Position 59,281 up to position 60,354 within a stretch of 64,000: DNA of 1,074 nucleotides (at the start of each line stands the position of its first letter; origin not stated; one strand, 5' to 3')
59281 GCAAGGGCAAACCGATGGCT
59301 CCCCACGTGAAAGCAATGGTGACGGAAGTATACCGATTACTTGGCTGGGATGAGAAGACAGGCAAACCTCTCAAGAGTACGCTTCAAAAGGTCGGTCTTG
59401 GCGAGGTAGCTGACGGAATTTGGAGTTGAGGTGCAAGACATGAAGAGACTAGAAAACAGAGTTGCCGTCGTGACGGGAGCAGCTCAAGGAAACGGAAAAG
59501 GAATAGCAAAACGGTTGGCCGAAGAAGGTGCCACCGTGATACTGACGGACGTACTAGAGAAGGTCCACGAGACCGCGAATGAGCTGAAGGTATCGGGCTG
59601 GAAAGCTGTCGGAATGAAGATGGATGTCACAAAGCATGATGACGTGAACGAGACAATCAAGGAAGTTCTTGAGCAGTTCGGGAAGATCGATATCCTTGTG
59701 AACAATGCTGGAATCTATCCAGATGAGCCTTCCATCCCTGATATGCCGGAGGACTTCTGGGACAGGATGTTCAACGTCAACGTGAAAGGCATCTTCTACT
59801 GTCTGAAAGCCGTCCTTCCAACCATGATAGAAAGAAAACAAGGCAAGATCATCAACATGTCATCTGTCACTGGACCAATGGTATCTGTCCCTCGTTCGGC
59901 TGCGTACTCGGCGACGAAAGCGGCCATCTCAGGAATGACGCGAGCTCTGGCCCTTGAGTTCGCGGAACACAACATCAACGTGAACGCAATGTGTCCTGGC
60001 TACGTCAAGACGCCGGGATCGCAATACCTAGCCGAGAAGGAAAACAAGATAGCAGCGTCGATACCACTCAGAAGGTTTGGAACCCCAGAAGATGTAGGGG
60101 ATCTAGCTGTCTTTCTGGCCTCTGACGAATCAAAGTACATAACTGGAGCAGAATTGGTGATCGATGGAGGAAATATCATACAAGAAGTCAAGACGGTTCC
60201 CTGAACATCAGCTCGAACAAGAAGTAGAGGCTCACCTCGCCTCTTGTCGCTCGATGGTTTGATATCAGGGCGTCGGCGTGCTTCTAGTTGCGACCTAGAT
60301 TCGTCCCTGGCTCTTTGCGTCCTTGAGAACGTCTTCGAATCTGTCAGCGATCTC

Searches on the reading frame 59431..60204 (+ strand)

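Call 61: search_protein_families(library=pfam, proteins=[window:59431-60204:+], max_evalue=0.01)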
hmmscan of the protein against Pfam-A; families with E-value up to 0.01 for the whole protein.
window:59431-60204:+ (257 aa): 6 families
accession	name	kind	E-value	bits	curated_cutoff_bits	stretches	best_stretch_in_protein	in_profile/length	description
PF13561.12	adh_short_C2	-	3.6e-71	239.9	27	1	16-247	1-234/236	Enoyl-(Acyl carrier protein) reductase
PF00106.31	adh_short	-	3.8e-63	212.9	26.6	1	10-204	1-194/195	short chain dehydrogenase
PF08659.16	KR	-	2e-13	51.1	22.6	1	13-171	4-161/180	KR domain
PF01370.27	Epimerase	-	1.5e-06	28.3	20.9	1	13-177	2-160/240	NAD dependent epimerase/dehydratase family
PF23441.1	SDR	-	3.2e-05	23.9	27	1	6-247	4-254/258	SDR-like rossmann domain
PF08643.16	DUF1776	-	0.0046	16.9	25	1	102-195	108-202/294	Fungal family of unknown function (DUF1776)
